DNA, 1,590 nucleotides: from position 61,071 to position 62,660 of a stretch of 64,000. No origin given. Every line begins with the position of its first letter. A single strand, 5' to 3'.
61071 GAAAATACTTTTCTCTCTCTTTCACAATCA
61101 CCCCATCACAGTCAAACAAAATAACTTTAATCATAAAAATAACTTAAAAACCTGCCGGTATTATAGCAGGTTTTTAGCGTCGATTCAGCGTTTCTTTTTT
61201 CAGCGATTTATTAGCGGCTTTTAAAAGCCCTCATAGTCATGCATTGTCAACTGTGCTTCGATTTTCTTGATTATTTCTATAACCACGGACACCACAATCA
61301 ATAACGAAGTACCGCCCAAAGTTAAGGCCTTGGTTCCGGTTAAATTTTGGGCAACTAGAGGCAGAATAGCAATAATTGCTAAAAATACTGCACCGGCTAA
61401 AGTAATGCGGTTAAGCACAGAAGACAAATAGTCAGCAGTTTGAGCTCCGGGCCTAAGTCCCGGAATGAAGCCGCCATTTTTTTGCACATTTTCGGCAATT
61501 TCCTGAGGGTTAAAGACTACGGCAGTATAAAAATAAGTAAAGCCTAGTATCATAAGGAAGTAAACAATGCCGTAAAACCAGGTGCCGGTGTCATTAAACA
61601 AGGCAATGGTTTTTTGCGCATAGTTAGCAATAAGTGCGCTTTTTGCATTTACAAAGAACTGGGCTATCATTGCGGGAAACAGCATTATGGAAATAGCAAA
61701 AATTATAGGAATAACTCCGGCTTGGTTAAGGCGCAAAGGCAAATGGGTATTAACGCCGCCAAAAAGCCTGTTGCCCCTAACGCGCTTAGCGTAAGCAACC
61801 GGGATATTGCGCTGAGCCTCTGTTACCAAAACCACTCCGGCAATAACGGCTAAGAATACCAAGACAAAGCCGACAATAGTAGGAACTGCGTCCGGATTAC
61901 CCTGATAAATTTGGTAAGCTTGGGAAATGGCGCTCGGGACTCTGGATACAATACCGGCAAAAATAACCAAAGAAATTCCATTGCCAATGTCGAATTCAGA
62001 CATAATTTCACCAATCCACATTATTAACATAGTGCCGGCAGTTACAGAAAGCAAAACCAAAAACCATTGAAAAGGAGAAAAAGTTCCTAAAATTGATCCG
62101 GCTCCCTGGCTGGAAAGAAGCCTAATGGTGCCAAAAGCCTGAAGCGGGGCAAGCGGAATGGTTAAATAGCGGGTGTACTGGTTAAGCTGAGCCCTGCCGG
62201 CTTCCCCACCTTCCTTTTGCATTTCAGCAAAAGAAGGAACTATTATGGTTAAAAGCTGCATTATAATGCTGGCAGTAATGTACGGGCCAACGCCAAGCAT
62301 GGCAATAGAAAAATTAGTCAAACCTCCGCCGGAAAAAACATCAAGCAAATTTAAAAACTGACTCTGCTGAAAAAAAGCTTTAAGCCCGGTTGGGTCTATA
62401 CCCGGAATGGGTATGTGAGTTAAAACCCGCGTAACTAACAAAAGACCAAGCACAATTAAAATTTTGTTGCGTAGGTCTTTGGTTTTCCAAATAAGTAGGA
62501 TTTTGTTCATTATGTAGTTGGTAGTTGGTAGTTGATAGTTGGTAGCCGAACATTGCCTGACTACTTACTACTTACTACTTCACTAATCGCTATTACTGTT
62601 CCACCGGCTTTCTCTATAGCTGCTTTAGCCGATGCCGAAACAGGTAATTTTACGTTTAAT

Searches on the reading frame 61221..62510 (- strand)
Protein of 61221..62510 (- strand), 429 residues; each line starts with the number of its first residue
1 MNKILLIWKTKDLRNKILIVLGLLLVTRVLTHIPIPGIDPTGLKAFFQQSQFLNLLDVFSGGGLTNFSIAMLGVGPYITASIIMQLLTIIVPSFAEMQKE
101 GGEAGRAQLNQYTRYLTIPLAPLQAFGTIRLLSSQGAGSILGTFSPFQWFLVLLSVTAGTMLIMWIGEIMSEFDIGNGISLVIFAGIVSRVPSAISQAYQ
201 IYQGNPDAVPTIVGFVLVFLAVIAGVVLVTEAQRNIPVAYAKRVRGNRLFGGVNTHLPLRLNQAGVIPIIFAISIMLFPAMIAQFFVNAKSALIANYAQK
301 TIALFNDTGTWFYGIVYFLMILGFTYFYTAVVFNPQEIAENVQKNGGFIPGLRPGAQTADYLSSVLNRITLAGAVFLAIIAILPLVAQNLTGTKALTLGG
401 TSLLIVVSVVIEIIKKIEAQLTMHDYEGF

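Call 57: search_protein_families(library=pfam, proteins=[window:61221-62510:-], max_evalue=0.00001)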
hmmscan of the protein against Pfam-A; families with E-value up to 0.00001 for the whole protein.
window:61221-62510:- (429 aa): 1 family
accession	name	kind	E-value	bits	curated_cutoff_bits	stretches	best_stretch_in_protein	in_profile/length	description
PF00344.25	SecY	-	2e-107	359.5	32.2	1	68-413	1-305/306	SecY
